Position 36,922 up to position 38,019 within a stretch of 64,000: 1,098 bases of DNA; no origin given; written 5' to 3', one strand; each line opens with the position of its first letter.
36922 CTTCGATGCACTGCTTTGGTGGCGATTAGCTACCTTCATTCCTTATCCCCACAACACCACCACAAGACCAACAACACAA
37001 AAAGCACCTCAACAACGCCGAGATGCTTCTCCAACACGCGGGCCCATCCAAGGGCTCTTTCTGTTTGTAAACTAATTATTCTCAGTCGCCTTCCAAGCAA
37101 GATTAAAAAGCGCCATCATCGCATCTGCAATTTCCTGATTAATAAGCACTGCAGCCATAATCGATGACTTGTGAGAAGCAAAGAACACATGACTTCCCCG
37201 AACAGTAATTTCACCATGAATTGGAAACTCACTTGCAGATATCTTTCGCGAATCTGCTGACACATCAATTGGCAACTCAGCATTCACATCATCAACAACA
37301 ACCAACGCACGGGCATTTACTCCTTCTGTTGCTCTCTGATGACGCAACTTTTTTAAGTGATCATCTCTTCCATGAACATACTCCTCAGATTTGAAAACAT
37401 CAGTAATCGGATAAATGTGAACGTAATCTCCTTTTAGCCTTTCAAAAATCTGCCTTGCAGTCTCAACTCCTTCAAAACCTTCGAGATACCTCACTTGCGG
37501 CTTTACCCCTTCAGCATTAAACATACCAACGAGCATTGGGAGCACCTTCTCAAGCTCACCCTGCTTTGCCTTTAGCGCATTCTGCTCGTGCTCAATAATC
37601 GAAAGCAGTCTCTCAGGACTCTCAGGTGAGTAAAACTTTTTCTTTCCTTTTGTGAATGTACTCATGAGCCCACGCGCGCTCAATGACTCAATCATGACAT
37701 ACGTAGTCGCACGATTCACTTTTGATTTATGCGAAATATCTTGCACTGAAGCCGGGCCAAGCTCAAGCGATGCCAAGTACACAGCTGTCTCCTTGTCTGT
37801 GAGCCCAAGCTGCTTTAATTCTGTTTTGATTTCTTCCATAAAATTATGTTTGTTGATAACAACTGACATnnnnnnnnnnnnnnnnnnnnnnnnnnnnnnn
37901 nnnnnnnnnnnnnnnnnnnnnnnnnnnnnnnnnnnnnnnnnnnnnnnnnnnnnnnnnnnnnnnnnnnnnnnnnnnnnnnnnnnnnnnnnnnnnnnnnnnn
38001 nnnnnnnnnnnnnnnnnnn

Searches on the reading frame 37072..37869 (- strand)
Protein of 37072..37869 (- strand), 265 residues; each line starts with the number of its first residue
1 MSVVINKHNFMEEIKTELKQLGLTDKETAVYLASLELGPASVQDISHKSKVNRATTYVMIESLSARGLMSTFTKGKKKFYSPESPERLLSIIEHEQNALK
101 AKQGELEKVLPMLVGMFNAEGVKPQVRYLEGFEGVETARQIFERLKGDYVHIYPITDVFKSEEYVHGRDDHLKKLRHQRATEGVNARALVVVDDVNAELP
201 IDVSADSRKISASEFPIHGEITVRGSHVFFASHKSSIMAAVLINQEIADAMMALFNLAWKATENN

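Call 105: search_protein_families(library=pfam, proteins=[window:37072-37869:-], max_evalue=0.001)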
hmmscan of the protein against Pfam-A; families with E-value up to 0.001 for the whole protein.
window:37072-37869:- (265 aa): 1 family
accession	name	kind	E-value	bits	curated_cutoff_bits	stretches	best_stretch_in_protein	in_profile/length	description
PF01978.25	TrmB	-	2e-14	53.6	25.6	1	18-86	1-68/68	Sugar-specific transcriptional regulator TrmB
